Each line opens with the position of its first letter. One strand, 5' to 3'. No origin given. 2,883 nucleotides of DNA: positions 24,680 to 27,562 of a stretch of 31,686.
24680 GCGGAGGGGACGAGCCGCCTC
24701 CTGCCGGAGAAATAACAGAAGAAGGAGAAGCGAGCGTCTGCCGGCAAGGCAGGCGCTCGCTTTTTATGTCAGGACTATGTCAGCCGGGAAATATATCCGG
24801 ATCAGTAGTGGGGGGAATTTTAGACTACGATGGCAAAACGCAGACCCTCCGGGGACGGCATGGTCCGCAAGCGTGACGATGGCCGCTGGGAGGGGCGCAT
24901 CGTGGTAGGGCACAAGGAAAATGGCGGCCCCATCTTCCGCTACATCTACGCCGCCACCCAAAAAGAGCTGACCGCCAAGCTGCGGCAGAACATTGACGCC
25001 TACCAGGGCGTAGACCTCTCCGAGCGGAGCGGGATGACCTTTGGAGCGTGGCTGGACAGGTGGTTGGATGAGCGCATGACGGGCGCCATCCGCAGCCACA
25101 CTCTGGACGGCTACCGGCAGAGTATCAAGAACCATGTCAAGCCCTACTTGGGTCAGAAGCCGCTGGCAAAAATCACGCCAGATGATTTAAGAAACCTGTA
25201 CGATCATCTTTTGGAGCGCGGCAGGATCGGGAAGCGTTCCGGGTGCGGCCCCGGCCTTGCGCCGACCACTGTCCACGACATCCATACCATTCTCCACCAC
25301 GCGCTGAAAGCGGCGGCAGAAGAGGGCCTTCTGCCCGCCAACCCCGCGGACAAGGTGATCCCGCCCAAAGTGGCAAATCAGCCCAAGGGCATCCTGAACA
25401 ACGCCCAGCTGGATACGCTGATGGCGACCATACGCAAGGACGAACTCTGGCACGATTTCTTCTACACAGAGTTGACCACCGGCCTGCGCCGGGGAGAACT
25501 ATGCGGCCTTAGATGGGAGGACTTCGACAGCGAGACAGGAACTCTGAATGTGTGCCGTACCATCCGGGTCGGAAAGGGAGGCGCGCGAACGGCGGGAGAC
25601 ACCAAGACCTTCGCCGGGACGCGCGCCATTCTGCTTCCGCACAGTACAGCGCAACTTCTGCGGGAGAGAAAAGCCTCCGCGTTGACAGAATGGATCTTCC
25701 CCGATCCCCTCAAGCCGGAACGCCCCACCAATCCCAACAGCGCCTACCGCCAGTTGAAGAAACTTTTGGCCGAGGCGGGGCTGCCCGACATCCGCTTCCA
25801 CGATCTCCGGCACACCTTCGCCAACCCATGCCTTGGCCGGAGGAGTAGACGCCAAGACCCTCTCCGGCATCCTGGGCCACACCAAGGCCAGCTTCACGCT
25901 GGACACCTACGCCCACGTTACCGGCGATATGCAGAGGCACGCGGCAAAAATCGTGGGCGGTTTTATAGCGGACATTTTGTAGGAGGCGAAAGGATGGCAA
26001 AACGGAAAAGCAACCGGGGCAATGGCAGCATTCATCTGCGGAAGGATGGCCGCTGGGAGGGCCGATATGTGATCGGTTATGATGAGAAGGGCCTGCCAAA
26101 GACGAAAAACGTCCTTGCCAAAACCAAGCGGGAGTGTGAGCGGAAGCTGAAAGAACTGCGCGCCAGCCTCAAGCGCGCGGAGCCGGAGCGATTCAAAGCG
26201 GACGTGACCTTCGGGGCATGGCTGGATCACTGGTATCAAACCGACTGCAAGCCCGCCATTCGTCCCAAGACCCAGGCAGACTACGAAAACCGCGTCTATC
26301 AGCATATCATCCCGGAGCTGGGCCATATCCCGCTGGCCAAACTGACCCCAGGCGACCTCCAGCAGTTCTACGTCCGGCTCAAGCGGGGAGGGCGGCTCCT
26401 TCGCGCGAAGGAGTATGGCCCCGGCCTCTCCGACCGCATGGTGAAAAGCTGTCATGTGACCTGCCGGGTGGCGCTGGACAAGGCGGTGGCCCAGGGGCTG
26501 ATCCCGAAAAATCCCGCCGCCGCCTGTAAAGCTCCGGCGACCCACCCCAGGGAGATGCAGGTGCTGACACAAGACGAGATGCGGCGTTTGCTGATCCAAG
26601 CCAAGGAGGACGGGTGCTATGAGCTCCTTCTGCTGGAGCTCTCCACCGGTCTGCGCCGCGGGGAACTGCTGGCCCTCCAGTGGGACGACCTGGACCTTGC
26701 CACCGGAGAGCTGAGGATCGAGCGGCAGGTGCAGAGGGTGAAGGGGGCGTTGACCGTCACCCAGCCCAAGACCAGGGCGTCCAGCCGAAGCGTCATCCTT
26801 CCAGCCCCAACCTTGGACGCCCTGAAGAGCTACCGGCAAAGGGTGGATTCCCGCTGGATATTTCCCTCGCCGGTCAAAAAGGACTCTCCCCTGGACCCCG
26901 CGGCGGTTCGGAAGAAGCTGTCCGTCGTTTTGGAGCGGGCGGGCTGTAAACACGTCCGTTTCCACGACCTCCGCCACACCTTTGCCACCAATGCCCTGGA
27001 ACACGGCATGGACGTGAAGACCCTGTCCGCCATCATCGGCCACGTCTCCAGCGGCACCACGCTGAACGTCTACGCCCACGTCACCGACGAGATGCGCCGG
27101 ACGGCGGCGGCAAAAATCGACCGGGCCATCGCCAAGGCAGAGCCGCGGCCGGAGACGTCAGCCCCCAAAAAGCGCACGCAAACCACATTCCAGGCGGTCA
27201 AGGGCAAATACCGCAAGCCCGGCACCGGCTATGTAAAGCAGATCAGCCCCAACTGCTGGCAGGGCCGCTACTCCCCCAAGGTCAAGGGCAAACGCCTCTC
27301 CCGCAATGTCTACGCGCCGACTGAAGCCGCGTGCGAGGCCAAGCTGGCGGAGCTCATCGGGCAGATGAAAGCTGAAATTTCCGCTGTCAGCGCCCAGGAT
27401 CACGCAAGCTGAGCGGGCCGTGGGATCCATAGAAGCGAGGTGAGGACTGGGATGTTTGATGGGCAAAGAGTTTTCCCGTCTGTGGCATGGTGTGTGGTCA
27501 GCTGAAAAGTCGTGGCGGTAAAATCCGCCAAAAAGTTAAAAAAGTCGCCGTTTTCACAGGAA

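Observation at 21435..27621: Compact 6.1-kb dual-integrase element inserted at the tRNA-Val(GAC) anticodon loop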

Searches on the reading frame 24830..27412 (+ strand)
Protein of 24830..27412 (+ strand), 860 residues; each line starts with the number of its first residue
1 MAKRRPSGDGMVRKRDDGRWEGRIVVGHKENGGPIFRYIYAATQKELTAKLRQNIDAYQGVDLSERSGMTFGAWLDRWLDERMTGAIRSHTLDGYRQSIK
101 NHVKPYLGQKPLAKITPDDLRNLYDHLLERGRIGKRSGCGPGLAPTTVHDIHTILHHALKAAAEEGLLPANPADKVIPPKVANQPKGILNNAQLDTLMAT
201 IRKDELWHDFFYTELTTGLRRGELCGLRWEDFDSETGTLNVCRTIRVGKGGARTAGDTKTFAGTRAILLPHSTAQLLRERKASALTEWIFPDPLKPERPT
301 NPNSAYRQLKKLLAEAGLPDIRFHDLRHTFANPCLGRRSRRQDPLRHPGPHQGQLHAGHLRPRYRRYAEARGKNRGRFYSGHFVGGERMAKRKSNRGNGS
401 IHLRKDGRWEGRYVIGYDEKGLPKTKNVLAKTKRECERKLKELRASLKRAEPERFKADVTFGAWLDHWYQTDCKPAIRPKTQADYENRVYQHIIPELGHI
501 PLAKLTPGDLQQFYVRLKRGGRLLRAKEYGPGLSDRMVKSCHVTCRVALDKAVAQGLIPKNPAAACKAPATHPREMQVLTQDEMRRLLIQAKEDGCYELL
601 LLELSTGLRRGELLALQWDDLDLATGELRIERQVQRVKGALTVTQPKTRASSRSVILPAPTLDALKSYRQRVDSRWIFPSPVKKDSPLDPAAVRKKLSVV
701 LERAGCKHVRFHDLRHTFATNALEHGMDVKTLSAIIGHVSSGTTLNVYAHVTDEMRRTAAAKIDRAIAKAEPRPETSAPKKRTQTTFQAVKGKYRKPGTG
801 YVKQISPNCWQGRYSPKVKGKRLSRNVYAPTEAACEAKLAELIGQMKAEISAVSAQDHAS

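Call 6: search_protein_families(library=pfam, proteins=[window:24830-27412:+], max_evalue=0.01)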
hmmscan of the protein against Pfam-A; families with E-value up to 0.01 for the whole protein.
window:24830-27412:+ (860 aa): 4 families
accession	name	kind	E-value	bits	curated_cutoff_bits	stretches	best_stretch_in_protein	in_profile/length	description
PF00589.27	Phage_integrase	-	4.7e-47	160.4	27.1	2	578-754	2-171/172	Phage integrase family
PF14659.12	Phage_int_SAM_3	-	1.4e-29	102.6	22.6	2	70-127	1-57/58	Phage integrase, N-terminal SAM-like domain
PF22022.2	Phage_int_M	-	1.1e-11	45.2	27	2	71-132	1-61/96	Phage integrase central domain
PF13102.12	Phage_int_SAM_5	-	6.2e-07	30.2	22.3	1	76-175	7-97/98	Phage integrase SAM-like domain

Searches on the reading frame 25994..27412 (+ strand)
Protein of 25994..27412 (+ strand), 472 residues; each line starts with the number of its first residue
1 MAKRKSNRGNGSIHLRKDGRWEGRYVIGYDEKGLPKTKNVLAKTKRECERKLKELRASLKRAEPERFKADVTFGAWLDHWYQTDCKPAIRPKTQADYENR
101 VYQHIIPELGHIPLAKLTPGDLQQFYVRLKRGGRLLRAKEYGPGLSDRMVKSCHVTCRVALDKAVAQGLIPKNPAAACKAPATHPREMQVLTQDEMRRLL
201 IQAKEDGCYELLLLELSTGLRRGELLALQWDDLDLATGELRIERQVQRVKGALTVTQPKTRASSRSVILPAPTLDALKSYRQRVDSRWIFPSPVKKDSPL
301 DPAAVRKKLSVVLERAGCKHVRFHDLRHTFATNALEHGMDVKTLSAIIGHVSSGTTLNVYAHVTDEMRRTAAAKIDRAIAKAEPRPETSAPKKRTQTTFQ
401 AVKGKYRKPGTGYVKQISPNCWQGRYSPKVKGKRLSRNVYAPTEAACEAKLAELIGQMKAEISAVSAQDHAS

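Call 16: find_homologous_proteins(query=window:25994-27412:+)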
Query window:25994-27412:+ (472 aa): 7906 proteins with E <= 0.001 among 8000 candidates; the best 120 are listed. Only proteins of 259 to 826 residues were searched: fused or split forms outside these lengths cannot appear, so this answer is no evidence that the protein stands alone or is whole; lengths 'longer' or 'shorter' looks for them.
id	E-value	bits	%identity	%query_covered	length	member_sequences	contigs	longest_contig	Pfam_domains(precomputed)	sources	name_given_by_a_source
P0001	0.0e+0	1046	97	100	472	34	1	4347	PF14659.13,PF00589.28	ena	-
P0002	4.1e-274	927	87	99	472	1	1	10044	PF14659.13,PF00589.28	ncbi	-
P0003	2.6e-270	915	85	100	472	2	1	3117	PF14659.13,PF00589.28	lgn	-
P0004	7.1e-268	907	85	99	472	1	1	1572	PF14659.13,PF00589.28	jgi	-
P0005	1.6e-266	902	85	99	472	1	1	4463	PF14659.13,PF22022.3,PF00589.28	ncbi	-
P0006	6.7e-262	887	82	100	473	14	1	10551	PF14659.13,PF00589.28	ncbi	-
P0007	2.4e-261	885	82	100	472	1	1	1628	PF14659.13,PF00589.28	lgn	-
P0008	5.4e-261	884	83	99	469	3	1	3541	PF14659.13,PF00589.28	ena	-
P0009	1.1e-260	883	83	99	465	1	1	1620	PF14659.13,PF00589.28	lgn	-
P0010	1.1e-259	880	82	100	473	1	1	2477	PF14659.13,PF00589.28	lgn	-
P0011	1.4e-258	876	80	100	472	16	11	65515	PF14659.13,PF00589.28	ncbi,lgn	-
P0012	1.4e-258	876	81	100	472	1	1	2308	PF14659.13,PF22022.3,PF00589.28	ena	-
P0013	2.5e-258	875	81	100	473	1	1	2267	PF14659.13,PF00589.28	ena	-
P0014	4.6e-258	875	81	100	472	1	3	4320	PF14659.13,PF00589.28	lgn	-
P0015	8.8e-258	874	80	100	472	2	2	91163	PF14659.13,PF00589.28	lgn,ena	-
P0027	1.6e-252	856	79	99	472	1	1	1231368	PF14659.13,PF00589.28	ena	-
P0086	1.6e-229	781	74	98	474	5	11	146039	PF14659.13,PF00589.28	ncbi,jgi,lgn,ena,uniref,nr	ncbi:site-specific integrase [Flavonifractor sp. An100]|uniref:tyrosine-type recombinase/integrase n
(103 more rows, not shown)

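Call 17: find_encoding_contigs(protein=P0027, flank=10000, max_places=3)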
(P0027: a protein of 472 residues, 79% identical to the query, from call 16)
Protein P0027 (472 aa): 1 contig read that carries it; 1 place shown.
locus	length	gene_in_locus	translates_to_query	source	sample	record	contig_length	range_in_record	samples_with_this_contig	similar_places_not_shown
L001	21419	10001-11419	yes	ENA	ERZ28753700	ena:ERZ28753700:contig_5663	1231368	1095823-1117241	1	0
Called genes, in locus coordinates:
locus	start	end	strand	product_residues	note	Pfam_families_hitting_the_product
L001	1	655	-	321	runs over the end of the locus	PF19553:DUF6076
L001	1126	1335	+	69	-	PF12728:HTH_17 (weak)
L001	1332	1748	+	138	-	PF13730:HTH_36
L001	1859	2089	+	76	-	-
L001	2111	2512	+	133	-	-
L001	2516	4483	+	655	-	PF18555:MobL, PF08238:Sel1 (weak)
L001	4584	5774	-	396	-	PF13173:AAA_14, PF13635:DUF4143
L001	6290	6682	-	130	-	PF05016:ParE_toxin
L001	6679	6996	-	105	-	PF04221:RelB (weak)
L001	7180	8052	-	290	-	PF06414:Zeta_toxin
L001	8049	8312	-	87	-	PF08998:Epsilon_antitox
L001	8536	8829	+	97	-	PF20648:DUF6809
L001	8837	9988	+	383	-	PF14659:Phage_int_SAM_3, PF00589:Phage_integrase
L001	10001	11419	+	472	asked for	PF14659:Phage_int_SAM_3, PF00589:Phage_integrase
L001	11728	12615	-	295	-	PF00892:EamA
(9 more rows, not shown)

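Call 18: find_encoding_contigs(protein=P0015, flank=10000, max_places=3)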
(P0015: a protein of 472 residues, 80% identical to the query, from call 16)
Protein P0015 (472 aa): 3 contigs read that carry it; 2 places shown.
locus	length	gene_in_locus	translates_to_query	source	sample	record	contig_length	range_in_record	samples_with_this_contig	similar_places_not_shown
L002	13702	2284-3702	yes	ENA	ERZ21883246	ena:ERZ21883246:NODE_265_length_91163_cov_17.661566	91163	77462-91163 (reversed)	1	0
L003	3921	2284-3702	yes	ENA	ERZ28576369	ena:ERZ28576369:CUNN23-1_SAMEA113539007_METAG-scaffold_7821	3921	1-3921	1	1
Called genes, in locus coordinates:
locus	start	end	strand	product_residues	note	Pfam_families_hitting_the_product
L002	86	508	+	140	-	-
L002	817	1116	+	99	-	PF20648:DUF6809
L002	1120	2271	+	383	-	PF13102:Phage_int_SAM_5 (faint), PF14659:Phage_int_SAM_3, PF00589:Phage_integrase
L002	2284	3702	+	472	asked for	PF14659:Phage_int_SAM_3, PF00589:Phage_integrase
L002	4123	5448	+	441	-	PF00342:PGI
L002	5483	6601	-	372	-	PF00395:SLH (faint)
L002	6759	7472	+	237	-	PF01522:Polysacc_deac_1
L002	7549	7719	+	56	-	-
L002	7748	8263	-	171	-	PF06541:ABC_trans_CmpB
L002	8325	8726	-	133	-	-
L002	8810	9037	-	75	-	PF13443:HTH_26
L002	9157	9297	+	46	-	-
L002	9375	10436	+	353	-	PF02729:OTCace_N, PF00185:OTCace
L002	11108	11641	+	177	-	-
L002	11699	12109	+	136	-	-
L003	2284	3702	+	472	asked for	PF14659:Phage_int_SAM_3, PF00589:Phage_integrase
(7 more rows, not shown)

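Call 19: find_encoding_contigs(protein=P0086, flank=10000, max_places=4)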
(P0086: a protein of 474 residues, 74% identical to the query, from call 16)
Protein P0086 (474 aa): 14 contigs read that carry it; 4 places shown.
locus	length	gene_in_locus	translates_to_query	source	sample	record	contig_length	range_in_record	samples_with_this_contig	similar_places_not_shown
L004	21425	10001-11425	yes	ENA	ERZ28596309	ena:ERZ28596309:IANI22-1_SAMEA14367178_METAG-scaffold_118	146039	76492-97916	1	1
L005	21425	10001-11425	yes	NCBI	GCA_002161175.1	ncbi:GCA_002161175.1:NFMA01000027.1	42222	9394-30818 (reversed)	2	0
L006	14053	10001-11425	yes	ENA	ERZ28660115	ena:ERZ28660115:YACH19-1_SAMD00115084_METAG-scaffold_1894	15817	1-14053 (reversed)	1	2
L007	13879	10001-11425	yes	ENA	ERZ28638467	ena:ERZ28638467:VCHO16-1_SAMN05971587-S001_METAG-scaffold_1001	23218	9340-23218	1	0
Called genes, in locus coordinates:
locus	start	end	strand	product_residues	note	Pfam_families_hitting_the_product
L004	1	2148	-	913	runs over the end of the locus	PF04313:HSDR_N (weak), PF00270:DEAD, PF04851:ResIII, PF18766:SWI2_SNF2, PF00271:Helicase_C (faint), PF08463:EcoEI_R_C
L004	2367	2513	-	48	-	-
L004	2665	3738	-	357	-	PF19553:DUF6076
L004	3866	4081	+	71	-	PF12728:HTH_17 (weak)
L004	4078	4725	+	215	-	PF13730:HTH_36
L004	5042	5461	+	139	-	-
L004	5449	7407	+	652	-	PF18555:MobL, PF08238:Sel1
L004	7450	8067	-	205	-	PF02661:Fic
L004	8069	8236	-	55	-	-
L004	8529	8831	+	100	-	PF20648:DUF6809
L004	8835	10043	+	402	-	PF14659:Phage_int_SAM_3, PF00589:Phage_integrase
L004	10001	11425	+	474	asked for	PF14659:Phage_int_SAM_3, PF00589:Phage_integrase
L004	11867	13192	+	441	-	PF00342:PGI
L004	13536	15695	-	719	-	PF09371:Tex_N, PF22706:Tex_central_region, PF16921:Tex_YqgF, PF14639:YqgF, PF14635:HHH_7 (weak), PF12836:HHH_3, PF17674:HHH_9, PF00575:S1, +1 more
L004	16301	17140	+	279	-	-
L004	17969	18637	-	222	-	-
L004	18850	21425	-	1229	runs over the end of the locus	PF18072:FGAR-AT_linker, PF02769:AIRS_C, PF13507:GATase_5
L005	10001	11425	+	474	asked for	PF14659:Phage_int_SAM_3, PF00589:Phage_integrase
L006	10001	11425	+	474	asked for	PF14659:Phage_int_SAM_3, PF00589:Phage_integrase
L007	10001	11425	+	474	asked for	PF14659:Phage_int_SAM_3, PF00589:Phage_integrase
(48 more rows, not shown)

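Call 21: find_related_loci(query=window:25994-27412:+, collection=genome_contigs, flank=10000)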
Query window:25994-27412:+ (472 aa) in genome_contigs; peptide patterns used: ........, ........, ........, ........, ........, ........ (x = any residue, [..] = any of these).
404 stretches matched a pattern; 333 encode a relative of the query (tblastn E <= 1e-3); the best 80 are kept; 80 distinct loci.
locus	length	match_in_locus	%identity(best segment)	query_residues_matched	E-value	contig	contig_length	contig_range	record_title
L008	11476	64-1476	77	1-471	0e+0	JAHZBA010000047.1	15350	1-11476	MAG: Clostridiales bacterium isolate HRGM_Genome_1970 HRGM_Genome_1970_47, whole genome shotgun sequence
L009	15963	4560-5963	77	1-468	0e+0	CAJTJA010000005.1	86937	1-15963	MAG TPA_asm: uncultured Oscillibacter sp. isolate MGBC101978 genome assembly, contig: MGBC101978.5, whole genome shotgun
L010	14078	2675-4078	76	1-468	0e+0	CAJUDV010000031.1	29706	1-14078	MAG TPA_asm: uncultured Oscillibacter sp. isolate MGBC129725 genome assembly, contig: MGBC129725.31, whole genome shotgu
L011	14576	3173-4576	76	1-468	0e+0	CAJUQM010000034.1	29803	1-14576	MAG TPA_asm: uncultured Oscillibacter sp. isolate MGBC163303 genome assembly, contig: MGBC163303.34, whole genome shotgu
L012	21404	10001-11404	76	1-468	0e+0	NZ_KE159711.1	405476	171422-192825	Oscillibacter sp. 1-3 acPPL-supercont1.6, whole genome shotgun sequence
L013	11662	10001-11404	76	1-468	0e+0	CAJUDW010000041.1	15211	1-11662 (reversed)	MAG TPA_asm: uncultured Oscillibacter sp. isolate MGBC130208 genome assembly, contig: MGBC130208.41, whole genome shotgu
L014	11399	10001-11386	76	1-464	0e+0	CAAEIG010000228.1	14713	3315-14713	MAG TPA_asm: Clostridia bacterium, isolate HGM12914, WGS project CAAEIG010000000 data, contig: ERS473283_28_k99_77895, w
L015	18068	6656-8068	76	1-471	0e+0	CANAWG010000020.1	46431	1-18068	MAG TPA_asm: uncultured Oscillibacter sp. isolate SRR16350208_bin.4_metawrap_v1.3_MAG genome assembly, contig: NODE.117_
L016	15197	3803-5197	75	4-468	0e+0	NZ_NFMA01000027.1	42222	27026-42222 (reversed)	Flavonifractor sp. An100 An100_contig_27, whole genome shotgun sequence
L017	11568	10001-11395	75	1-464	0e+0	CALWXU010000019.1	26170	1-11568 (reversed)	MAG: uncultured Flavonifractor sp. isolate BRZ_DI__bin77 genome assembly, contig: BRZ_DI__NODE_1831_length_26170_cov_15.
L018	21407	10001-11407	75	4-472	0e+0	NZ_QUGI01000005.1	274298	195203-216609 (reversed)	Pseudoflavonifractor sp. AF19-9AC AF19-9AC.Scaf5, whole genome shotgun sequence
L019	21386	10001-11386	75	1-464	0e+0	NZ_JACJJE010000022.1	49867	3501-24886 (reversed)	Pseudoflavonifractor capillosus strain An827 An827_NODE_22_length_49923_cov_79.2364, whole genome shotgun sequence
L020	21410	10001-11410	74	1-471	0e+0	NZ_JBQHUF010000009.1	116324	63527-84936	Flavonifractor sp. HCP28S3_F3 contig00009, whole genome shotgun sequence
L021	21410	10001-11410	74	1-471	0e+0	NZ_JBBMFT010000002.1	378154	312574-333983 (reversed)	Flavonifractor hominis strain CLA-AP-H34 CLA-AP-H34_contig_2_length_378154, whole genome shotgun sequence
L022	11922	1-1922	74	1-468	0e+0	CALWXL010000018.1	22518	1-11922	MAG: uncultured Oscillospiraceae bacterium isolate BRZ_QR__bin68 genome assembly, contig: BRZ_QR__NODE_2206_length_22518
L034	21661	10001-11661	66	1-464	0e+0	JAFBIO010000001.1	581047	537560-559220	Allofournierella massiliensis strain An912 An912_NODE_1_length_581047_cov_20.150715_pilon, whole genome shotgun sequence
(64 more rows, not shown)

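Call 61: search_protein_families(library=ncbifam, proteins=[window:25994-27412:+], max_evalue=0.001)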
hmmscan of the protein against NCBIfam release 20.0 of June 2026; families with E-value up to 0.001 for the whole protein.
window:25994-27412:+ (472 aa): 10 families
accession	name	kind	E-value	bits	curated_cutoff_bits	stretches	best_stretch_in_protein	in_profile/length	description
NF040815.2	recomb_XerA_Arch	equivalog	1.4e-26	93.7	220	1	176-369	82-260/263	site-specific tyrosine recombinase/integron integrase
TIGR02224.1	recomb_XerC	equivalog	3.3e-21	75.9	335.15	1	138-367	54-281/295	tyrosine recombinase XerC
TIGR02225.1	recomb_XerD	equivalog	1.4e-18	67.2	329.6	1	158-367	71-278/290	site-specific tyrosine recombinase XerD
NF001399.0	PRK00283.1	subfamily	6.9e-18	64.9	279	1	114-371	48-291/300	tyrosine recombinase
NF002331.0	PRK01287.1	subfamily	3.4e-13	49.3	371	1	158-388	108-337/365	site-specific tyrosine recombinase XerC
TIGR02249.1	integrase_gron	subfamily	7.8e-13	48.4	265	1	306-375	243-312/315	integron integrase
NF003462.0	PRK05084.1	equivalog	3.3e-09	36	267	1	214-376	203-357/360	tyrosine recombinase XerS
NF011946.0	PRK15417.1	equivalog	8.1e-08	31.8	435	1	311-368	263-320/337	integron integrase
NF007371.0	PRK09871.1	subfamily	2.5e-05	23.9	222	1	202-356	22-168/198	tyrosine-type DNA invertase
NF007370.0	PRK09870.1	subfamily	4.5e-05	23.2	221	1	188-353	10-170/200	tyrosine-type DNA invertase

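Call 62: search_solved_structures(query=window:25994-27412:+, max_evalue=0.001)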
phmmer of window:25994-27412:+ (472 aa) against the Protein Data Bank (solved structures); distinct sequences matched with E-value up to 0.001: 20.
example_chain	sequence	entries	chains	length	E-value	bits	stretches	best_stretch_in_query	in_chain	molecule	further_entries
2kkp_A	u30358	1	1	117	2e-14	56.6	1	70-187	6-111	Phage integrase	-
5hxy_A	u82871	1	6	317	2.4e-12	49.7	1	181-369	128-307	Tyrosine recombinase XerA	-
6emy_A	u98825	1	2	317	4.3e-11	45.6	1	308-370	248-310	Int protein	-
6en0_A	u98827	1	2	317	4.3e-11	45.6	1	308-370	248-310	Int protein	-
4a8e_A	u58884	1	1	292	4.4e-11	45.5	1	179-374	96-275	PROBABLE TYROSINE RECOMBINASE XERC-LIKE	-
6emz_A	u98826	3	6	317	1.1e-10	44.2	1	308-370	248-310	Int protein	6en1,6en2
3nkh_A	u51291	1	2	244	4.1e-10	42.3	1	216-377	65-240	Integrase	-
2a3v_A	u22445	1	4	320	3e-09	39.5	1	304-366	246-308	site-specific recombinase IntI4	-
5j0n_E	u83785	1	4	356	2.5e-07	33.1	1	70-254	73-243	Integrase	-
1z1g_A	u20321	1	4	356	2.7e-07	33.1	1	70-254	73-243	Integrase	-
1z1b_A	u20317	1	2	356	3.4e-07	32.7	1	70-254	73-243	Integrase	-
1a0p_A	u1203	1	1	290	7.9e-07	31.5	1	174-369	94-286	SITE-SPECIFIC RECOMBINASE XERD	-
1p7d_A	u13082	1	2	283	1.2e-06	30.9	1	72-254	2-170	Integrase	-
1z19_A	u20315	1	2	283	1.6e-06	30.5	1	72-254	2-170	Integrase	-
5dcf_A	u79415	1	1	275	1.9e-06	30.3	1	216-369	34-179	Tyrosine recombinase XerD,DNA translocase FtsK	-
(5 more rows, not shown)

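Call 63: find_encoding_contigs(protein=P0001, flank=6000, max_places=6)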
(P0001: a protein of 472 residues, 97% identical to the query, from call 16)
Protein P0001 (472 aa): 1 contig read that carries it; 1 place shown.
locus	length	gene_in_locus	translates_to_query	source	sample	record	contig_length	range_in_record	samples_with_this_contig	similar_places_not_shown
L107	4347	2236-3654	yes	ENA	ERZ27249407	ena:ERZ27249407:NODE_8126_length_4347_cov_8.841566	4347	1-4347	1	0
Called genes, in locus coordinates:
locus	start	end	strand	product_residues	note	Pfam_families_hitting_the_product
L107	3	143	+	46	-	?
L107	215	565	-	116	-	PF15919:HicB_lk_antitox, PF15970:HicB-like_2 (weak), PF05534:HicB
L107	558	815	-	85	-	-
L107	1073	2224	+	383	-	PF14659:Phage_int_SAM_3, PF00589:Phage_integrase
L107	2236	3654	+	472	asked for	PF14659:Phage_int_SAM_3, PF00589:Phage_integrase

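Call 64: find_encoding_contigs(protein=window:25994-27412:+, flank=8000, max_places=6)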
Protein window:25994-27412:+ (472 aa): no gene with exactly this product is on record in the collection.

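Call 76: search_protein_families(library=pfam, proteins=[L004:8529-8831:+], max_evalue=1)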
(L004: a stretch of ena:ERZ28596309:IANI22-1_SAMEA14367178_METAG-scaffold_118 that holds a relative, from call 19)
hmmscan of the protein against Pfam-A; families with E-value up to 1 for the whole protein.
L004:8529-8831:+ (100 aa): 2 families
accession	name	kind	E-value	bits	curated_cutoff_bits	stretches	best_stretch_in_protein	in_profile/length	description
PF20648.2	DUF6809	-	1.6e-24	87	27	1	1-85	1-85/85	Family of unknown function (DUF6809)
PF23867.1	Mmc1_N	-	0.052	14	27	1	25-70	64-109/132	Mmc1 N-terminal domain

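Call 78: search_protein_families(library=pfam, proteins=[L034:5985-6485:+, L034:6511-6993:+, L034:7069-7707:+, L034:7694-9151:+, L034:9193-9588:+, L034:9351-9929:+, L034:9994-11700:+], max_evalue=0.001)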
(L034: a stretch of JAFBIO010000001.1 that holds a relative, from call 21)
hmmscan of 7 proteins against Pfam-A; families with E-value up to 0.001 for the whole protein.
L034:5985-6485:+ (166 aa): 0 families

L034:6511-6993:+ (160 aa): 5 families
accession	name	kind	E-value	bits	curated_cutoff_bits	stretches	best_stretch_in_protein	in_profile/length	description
PF12802.13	MarR_2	-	1e-08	35.6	27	1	51-107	5-61/61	MarR family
PF22381.2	Staph_reg_Sar_Rot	-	1.1e-08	35.5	27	1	48-122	11-84/85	Transcriptional regulator SarA/Rot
PF01047.28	MarR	-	6.7e-08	32.8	24.6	1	53-108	5-59/59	MarR family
PF13601.12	HTH_34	-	1e-06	29.2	27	1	53-127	2-76/80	Winged helix DNA-binding domain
PF13463.12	HTH_27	-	3.6e-06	27.6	22.2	1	53-116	5-68/68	Winged helix DNA-binding domain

L034:7069-7707:+ (212 aa): 1 family
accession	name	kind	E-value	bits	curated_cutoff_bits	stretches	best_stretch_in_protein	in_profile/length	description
PF03729.18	DUF308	-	7.9e-07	29.7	25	1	37-105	3-72/73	Short repeat of unknown function (DUF308)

L034:7694-9151:+ (485 aa): 1 family
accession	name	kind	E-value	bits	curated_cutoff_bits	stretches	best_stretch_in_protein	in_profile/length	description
PF00474.23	SSF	-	2.1e-47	162.4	22.8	1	38-429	1-406/406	Sodium:solute symporter family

L034:9193-9588:+ (131 aa): 0 families

L034:9351-9929:+ (192 aa): 3 families
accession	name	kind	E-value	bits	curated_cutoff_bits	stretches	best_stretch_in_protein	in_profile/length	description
PF20434.5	BD-FAE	-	1.5e-21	77.4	26.8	1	8-124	1-112/215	BD-FAE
PF07859.19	Abhydrolase_3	-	1.2e-16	61.5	25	1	24-140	1-113/210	alpha/beta hydrolase fold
PF00135.34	COesterase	-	0.00024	20.6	27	0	8-42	88-124/515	Carboxylesterase family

L034:9994-11700:+ (568 aa): 3 families
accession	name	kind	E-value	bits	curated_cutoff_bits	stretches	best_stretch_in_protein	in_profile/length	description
PF00589.27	Phage_integrase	-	1.9e-30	106.3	27.1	1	279-455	2-171/172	Phage integrase family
PF14659.12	Phage_int_SAM_3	-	1.5e-15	57.6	22.6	1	161-218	1-57/58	Phage integrase, N-terminal SAM-like domain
PF13102.12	Phage_int_SAM_5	-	2.2e-05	25.2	22.3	1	184-263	22-92/98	Phage integrase SAM-like domain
